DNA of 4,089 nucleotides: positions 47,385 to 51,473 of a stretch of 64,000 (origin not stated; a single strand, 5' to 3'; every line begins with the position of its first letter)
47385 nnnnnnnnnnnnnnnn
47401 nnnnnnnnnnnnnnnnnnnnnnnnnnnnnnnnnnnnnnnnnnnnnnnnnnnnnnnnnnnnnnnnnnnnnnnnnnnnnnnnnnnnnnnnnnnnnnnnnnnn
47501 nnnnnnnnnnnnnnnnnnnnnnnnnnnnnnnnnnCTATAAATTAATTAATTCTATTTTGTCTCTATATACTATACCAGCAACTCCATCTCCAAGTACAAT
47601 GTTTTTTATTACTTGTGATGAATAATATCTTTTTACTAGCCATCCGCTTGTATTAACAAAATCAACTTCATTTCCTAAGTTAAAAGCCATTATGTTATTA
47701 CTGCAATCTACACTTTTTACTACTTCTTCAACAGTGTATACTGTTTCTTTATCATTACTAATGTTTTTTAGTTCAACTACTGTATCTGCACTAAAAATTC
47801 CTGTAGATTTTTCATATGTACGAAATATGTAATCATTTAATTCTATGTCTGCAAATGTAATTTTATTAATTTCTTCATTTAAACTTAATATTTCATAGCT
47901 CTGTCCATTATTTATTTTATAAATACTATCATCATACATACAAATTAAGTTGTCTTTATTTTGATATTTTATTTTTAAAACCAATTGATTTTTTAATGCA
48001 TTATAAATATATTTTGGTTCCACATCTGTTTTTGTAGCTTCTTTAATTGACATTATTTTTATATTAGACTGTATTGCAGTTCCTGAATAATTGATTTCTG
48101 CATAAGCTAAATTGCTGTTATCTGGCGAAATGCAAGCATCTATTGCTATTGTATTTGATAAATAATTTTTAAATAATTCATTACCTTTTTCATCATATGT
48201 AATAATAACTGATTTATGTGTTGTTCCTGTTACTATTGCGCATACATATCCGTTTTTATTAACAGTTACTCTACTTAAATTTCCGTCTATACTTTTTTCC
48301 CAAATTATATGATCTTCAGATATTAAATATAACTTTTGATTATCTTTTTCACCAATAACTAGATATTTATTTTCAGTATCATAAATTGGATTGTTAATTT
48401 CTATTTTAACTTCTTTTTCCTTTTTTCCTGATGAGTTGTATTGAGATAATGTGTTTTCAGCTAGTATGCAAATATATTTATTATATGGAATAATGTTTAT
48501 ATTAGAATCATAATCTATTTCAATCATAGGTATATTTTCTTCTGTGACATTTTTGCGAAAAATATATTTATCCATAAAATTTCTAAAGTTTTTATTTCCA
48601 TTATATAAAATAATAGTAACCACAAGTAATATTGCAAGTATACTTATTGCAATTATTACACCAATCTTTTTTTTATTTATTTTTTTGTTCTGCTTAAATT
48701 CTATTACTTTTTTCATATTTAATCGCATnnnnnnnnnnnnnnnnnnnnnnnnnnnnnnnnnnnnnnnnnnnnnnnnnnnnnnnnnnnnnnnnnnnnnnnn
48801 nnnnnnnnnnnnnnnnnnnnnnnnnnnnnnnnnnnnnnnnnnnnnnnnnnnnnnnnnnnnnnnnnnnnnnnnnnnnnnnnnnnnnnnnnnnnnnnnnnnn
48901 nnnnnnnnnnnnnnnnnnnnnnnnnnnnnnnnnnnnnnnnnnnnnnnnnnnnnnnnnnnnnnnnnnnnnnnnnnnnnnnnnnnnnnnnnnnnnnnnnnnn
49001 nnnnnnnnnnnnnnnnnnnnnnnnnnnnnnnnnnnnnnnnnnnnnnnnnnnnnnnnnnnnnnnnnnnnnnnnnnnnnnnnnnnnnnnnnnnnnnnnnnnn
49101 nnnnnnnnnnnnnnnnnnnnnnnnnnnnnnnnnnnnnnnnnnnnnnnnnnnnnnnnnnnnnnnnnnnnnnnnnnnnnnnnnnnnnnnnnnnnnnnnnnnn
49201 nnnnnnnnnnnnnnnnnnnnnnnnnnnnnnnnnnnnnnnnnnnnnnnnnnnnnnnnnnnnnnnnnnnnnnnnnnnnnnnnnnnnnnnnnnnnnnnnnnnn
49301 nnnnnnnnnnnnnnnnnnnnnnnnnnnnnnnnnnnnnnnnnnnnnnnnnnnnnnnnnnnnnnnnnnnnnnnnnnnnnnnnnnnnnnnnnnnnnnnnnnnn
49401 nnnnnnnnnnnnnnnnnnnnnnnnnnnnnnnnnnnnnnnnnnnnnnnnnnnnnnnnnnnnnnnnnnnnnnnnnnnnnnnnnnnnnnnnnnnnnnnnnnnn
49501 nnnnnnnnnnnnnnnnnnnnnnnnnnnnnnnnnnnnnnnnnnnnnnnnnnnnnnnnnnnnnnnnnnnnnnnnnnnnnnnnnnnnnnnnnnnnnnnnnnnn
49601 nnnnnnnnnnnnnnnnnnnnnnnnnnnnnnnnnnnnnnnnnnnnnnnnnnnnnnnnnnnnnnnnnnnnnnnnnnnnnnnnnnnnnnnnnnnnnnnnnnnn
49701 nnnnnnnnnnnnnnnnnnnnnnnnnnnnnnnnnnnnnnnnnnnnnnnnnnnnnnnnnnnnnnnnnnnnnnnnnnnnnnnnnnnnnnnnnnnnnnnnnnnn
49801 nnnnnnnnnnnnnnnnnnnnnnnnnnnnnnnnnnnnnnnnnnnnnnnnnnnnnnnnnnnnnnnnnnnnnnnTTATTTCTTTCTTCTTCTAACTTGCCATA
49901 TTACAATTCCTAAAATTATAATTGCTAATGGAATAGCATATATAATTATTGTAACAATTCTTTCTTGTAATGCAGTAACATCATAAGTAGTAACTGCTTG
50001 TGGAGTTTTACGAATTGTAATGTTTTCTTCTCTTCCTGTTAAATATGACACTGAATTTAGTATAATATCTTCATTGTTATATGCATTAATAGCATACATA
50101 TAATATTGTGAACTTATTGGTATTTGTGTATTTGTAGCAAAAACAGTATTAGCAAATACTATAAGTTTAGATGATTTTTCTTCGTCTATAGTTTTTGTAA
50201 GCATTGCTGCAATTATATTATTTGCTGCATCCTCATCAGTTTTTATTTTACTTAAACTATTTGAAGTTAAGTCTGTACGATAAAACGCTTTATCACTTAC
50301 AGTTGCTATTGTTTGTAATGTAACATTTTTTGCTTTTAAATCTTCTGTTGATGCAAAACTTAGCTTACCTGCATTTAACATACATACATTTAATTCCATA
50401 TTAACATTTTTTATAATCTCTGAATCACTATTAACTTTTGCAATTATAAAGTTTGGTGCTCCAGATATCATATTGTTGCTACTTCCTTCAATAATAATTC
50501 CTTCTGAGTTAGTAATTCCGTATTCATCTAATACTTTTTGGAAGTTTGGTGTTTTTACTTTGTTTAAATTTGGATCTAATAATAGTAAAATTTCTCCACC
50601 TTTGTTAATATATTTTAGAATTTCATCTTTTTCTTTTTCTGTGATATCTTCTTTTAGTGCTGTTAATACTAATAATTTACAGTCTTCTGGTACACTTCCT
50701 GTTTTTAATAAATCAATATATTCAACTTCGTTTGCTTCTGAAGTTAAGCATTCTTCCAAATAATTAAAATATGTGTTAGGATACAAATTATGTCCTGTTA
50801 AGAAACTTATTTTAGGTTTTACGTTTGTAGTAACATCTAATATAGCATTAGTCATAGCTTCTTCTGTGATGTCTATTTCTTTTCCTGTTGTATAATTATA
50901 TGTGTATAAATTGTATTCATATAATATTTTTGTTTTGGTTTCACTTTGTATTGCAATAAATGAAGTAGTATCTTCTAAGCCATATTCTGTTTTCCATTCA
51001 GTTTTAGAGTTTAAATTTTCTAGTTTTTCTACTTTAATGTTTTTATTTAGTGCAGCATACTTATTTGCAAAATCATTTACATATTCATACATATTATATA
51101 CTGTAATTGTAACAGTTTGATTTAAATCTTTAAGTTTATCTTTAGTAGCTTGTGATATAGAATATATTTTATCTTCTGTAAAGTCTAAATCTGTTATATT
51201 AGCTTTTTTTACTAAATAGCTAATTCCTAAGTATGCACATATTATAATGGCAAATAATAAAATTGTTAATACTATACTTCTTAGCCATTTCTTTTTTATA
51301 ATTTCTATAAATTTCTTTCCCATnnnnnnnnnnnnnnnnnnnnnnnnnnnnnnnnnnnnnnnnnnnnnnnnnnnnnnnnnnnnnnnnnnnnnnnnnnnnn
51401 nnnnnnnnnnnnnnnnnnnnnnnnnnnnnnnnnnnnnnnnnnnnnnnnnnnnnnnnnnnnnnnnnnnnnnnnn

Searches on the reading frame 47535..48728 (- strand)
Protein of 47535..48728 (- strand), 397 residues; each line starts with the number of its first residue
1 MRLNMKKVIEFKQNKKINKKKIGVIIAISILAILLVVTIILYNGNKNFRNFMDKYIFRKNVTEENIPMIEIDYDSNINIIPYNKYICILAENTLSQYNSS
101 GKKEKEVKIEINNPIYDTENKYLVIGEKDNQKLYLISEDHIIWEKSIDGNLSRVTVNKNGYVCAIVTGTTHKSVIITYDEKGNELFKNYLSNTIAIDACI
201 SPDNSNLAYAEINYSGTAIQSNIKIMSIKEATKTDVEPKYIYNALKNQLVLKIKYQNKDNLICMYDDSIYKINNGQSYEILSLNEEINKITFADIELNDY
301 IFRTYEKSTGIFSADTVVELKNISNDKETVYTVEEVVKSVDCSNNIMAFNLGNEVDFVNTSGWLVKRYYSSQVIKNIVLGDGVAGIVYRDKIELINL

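Call 98: search_protein_families(library=pfam, proteins=[window:47535-48728:-], max_evalue=0.00001)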
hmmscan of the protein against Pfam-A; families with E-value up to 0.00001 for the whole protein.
window:47535-48728:- (397 aa): 1 family
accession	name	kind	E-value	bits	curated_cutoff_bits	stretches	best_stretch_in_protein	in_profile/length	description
PF18975.6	DUF5711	-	4.5e-25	89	26.3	1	70-397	15-344/344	Family of unknown function (DUF5711)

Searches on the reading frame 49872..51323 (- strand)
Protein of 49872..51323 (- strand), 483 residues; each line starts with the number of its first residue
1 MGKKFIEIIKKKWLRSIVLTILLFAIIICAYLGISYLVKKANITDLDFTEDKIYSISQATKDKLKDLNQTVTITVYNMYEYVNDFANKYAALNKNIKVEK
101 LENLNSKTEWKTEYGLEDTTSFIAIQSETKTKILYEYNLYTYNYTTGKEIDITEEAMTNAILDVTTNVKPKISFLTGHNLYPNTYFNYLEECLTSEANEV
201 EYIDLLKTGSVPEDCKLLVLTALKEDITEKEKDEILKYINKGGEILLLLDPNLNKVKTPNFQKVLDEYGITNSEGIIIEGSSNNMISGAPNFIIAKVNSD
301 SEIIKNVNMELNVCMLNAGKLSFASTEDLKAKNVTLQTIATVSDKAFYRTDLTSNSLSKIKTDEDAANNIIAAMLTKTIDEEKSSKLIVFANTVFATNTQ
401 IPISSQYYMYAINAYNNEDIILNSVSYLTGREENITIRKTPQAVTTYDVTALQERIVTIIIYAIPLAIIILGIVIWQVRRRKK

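Call 98: search_protein_families(library=pfam, proteins=[window:49872-51323:-], max_evalue=0.00001)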
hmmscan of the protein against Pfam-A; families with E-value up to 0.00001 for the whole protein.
window:49872-51323:- (483 aa): 3 families
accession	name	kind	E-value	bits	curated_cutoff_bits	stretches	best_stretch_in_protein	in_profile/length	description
PF09822.16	ABC_transp_aux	-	1.3e-22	80.9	34.7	1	169-424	1-288/288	ABC-type uncharacterized transport system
PF23355.1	IFT52_GIFT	-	8e-07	28.8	27.2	1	186-273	18-104/246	IFT52 GIFT domain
PF23357.1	DUF7088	-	1.4e-06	28.9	27.8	1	50-135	1-99/105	Domain of unknown function (DUF7088)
